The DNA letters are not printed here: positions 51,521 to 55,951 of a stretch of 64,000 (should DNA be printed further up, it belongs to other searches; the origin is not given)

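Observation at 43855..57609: Candidate surface-glycoprotein biogenesis module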

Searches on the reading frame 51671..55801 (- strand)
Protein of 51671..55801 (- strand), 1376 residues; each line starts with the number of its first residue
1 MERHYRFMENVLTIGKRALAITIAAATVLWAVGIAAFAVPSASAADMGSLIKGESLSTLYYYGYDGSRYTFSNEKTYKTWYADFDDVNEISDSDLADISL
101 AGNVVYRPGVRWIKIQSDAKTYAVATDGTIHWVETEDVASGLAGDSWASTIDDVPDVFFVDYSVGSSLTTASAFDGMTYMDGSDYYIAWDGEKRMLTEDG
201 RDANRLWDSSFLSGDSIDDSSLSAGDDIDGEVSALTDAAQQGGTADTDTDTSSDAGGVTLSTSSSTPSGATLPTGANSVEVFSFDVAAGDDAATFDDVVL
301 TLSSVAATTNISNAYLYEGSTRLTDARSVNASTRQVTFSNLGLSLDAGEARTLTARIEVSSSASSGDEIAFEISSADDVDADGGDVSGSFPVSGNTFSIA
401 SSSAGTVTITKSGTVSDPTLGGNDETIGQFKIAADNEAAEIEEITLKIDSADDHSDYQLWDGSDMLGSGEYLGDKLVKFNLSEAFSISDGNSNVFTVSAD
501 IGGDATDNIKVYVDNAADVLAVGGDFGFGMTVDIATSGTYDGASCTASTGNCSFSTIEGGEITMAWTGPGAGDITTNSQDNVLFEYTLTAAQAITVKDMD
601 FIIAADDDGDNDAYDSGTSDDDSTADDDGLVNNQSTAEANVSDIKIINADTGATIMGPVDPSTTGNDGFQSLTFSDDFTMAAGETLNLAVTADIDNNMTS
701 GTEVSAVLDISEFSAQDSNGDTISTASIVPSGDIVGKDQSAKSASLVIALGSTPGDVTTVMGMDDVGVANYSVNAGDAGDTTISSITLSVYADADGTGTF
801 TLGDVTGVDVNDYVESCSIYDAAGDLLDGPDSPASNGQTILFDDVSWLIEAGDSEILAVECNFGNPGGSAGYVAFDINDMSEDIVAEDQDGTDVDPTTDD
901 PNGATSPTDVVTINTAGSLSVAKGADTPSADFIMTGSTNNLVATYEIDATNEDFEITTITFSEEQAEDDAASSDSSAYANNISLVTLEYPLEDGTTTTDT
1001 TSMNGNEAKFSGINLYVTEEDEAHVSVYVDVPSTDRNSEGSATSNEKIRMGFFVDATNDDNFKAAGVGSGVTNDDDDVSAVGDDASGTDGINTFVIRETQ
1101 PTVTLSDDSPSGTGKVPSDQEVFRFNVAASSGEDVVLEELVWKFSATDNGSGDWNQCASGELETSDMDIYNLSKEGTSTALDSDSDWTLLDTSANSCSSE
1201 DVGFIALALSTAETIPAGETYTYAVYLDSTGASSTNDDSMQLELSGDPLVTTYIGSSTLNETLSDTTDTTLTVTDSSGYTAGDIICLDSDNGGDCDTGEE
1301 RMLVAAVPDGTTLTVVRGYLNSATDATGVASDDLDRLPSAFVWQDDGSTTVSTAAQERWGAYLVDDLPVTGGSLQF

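Call 3: search_protein_families(library=pfam, proteins=[window:51671-55801:-], max_evalue=0.01)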
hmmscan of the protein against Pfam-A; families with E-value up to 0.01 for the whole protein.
window:51671-55801:- (1376 aa): 0 families

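Call 8: search_protein_families(library=ncbifam, proteins=[window:51671-55801:-], max_evalue=0.01)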
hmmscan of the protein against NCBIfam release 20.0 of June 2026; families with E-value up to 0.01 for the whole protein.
window:51671-55801:- (1376 aa): 0 families

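Call 9: find_encoding_contigs(protein=window:51671-55801:-, flank=10000, max_places=6)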
Protein window:51671-55801:- (1376 aa): 5 contigs read that carry it; 2 places shown.
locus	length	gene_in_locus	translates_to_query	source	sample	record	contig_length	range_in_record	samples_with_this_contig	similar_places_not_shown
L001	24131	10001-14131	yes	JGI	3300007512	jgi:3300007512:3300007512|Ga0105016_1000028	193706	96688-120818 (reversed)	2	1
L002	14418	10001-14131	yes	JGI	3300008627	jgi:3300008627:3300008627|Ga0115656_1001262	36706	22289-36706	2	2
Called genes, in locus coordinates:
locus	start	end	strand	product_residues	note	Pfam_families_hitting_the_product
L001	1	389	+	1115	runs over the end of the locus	-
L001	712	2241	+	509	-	PF04932:Wzy_C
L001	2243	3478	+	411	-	PF13439:Glyco_transf_4, PF13579:Glyco_trans_4_4 (weak), PF20706:GT4-conflict, PF00534:Glycos_transf_1, PF13524:Glyco_trans_1_2 (weak), PF13692:Glyco_trans_1_4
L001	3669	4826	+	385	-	PF09314:DUF1972 (faint), PF20706:GT4-conflict (weak), PF13439:Glyco_transf_4, PF13579:Glyco_trans_4_4, PF00534:Glycos_transf_1, PF13692:Glyco_trans_1_4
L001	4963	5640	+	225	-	-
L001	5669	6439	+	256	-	-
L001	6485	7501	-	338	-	PF08014:MATCAP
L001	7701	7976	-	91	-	PF12728:HTH_17 (weak)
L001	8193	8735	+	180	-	PF04542:Sigma70_r2 (weak), PF08281:Sigma70_r4_2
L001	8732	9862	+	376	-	PF18915:DUF5667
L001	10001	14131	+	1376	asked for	-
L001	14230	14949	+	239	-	PF13174:TPR_6 (faint), PF23914:TPR_CcmH_CycH (faint), PF23240:HAT_PRP39_N, PF13431:TPR_17 (faint), PF07719:TPR_2 (faint), PF13181:TPR_8 (faint), PF13424:TPR_12 (faint), PF00515:TPR_1 (weak), +3 more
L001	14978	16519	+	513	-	PF00082:Peptidase_S8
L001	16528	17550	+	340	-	PF01073:3Beta_HSD, PF01370:Epimerase, PF02719:Polysacc_synt_2 (weak), PF04321:RmlD_sub_bind (weak), PF16363:GDP_Man_Dehyd, PF07993:NAD_binding_4 (faint)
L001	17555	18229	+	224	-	PF00535:Glycos_transf_2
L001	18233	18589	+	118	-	PF10066:DUF2304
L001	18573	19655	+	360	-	PF00535:Glycos_transf_2, PF13641:Glyco_tranf_2_3, PF13632:Glyco_trans_2_3 (weak)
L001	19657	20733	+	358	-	PF13439:Glyco_transf_4, PF13477:Glyco_trans_4_2 (faint), PF13579:Glyco_trans_4_4, PF20706:GT4-conflict (weak), PF00534:Glycos_transf_1, PF13692:Glyco_trans_1_4, PF13524:Glyco_trans_1_2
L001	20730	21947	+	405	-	PF13477:Glyco_trans_4_2 (faint), PF13439:Glyco_transf_4, PF13579:Glyco_trans_4_4, PF20706:GT4-conflict (faint), PF00534:Glycos_transf_1, PF13692:Glyco_trans_1_4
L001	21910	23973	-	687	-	-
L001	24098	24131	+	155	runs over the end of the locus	PF01066:CDP-OH_P_transf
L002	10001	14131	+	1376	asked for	-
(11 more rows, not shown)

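Call 10: find_homologous_proteins(query=window:51671-55801:-, max_evalue=0.00001)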
Query window:51671-55801:- (1376 aa): 312 proteins with E <= 0.00001 among 8000 candidates; the best 120 are listed.
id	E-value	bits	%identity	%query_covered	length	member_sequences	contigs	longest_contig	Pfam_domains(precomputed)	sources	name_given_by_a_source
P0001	0.0e+0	2918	100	100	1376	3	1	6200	-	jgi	-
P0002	0.0e+0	1665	60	99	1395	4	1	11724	-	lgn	-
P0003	0.0e+0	1532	56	99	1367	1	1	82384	-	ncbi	-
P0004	0.0e+0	1458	54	99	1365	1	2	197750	-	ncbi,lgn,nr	ncbi:hypothetical protein KBC55_03010 [Patescibacteria group bacterium]|nr:hypothetical protein [Pat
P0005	0.0e+0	1454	53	99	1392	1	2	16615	-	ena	-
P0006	0.0e+0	1448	53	99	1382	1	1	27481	-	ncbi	-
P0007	0.0e+0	1442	54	99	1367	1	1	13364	-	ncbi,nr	ncbi:hypothetical protein KJ766_02030 [Patescibacteria group bacterium]|nr:hypothetical protein [Pat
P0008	0.0e+0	1430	52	99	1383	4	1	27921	-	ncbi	-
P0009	0.0e+0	1428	53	99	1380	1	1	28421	-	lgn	-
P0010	0.0e+0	1426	53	99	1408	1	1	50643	-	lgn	-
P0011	0.0e+0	1419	52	99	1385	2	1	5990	-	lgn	-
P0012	0.0e+0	1419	52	99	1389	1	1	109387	-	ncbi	-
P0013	0.0e+0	1418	53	99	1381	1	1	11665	-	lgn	-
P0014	0.0e+0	1417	52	99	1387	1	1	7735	-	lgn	-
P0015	0.0e+0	1413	53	99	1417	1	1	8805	-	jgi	jgi:hypothetical protein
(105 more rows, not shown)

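Call 12: find_related_loci(query=A1, collection=genome_contigs, flank=10000)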
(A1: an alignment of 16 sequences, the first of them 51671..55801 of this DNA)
Query A1 (1376 aa) in genome_contigs; peptide patterns used: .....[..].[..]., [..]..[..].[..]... (x = any residue, [..] = any of these).
528 stretches matched a pattern; 498 encode a relative of the query (tblastn E <= 1e-3); the best 80 are kept; 80 distinct loci.
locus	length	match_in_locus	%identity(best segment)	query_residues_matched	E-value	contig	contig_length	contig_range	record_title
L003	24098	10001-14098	54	7-1376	0e+0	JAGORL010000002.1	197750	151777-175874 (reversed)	Patescibacteria group bacterium isolate Gw_Eff_bin_264 Gw_Eff_49_length_197750_cov_9.776787, whole genome shotgun sequen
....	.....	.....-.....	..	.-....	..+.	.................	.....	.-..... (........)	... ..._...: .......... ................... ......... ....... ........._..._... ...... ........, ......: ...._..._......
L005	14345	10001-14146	52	6-1376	0e+0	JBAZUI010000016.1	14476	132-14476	MAG: Patescibacteria group bacterium isolate SO_2017_GW1_224 NODE_15570_length_14476_cov_1.773643_OW334_2017, whole geno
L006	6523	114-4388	51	2-1376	0e+0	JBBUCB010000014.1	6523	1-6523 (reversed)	MAG: Patescibacteria group bacterium isolate H41-bin178_1 H41_bin178_1_000000000014, whole genome shotgun sequence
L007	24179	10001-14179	50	8-1376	0e+0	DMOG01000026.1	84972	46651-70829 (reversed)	MAG TPA_asm: Candidatus Uhrbacteria bacterium isolate UBA12070 contig_164, whole genome shotgun sequence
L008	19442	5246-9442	52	3-1376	0e+0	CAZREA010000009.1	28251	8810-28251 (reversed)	MAG TPA_asm: uncultured Gammaproteobacteria bacterium isolate SRP342105_co2_22 genome assembly, contig: NODE_1675_length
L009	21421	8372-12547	51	16-1376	0e+0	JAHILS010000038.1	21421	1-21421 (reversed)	MAG: Patescibacteria group bacterium isolate KR13_N2.mb.36 KR13_N2.mb.36_k141_193861, whole genome shotgun sequence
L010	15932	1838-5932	49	1-1376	0e+0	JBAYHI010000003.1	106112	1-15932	MAG: Patescibacteria group bacterium isolate SO_2016_GW1_146 scaffold00429_OW334_2016, whole genome shotgun sequence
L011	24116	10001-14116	51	7-1373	0e+0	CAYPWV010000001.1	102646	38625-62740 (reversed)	MAG TPA_asm: uncultured Gammaproteobacteria bacterium isolate SRP342105_co1_259 genome assembly, contig: NODE_236_length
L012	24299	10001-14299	51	2-1376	0e+0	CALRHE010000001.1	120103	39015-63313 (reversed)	MAG: Candidatus Uhrbacteria bacterium isolate MaH-09apr19-21 genome assembly, contig: MaH-09apr19-C176, whole genome sho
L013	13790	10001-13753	54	7-1244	0e+0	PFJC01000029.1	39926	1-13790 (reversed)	MAG: Candidatus Uhrbacteria bacterium CG_4_10_14_3_um_filter_41_21 CG_4_10_14_3_um_filter_scaffold_342_c, whole genome s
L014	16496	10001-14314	49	3-1376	0e+0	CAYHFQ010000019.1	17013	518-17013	MAG TPA_asm: uncultured Gammaproteobacteria bacterium isolate ERP119702_co3_211 genome assembly, contig: NODE_2277_lengt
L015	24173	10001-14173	52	2-1376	0e+0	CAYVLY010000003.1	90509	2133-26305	MAG TPA_asm: uncultured Gammaproteobacteria bacterium isolate SRP167671_co2_208 genome assembly, contig: NODE_275_length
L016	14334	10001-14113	49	2-1376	0e+0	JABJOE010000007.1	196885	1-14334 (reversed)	MAG: Candidatus Uhrbacteria bacterium isolate SI075_bin35 k141_2794476, whole genome shotgun sequence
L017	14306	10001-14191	47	2-1376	0e+0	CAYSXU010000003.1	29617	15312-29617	MAG TPA_asm: uncultured Gammaproteobacteria bacterium isolate SRP062349_co5_332 genome assembly, contig: NODE_399_length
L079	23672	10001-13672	30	7-1254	2e-128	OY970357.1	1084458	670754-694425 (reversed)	MAG: Candidatus Uhrbacteria bacterium isolate MFD02416.bin.c.4 genome assembly, chromosome: 1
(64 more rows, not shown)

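Call 18: search_solved_structures(query=A1, max_evalue=1)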
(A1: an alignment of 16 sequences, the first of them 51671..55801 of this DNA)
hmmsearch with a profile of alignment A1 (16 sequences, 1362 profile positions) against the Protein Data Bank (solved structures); distinct sequences matched with E-value up to 1: 0.

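Call 28: search_protein_families(library=pfam, proteins=[window:51671-55801:-], max_evalue=10)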
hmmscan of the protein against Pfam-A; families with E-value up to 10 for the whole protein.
window:51671-55801:- (1376 aa): 0 families
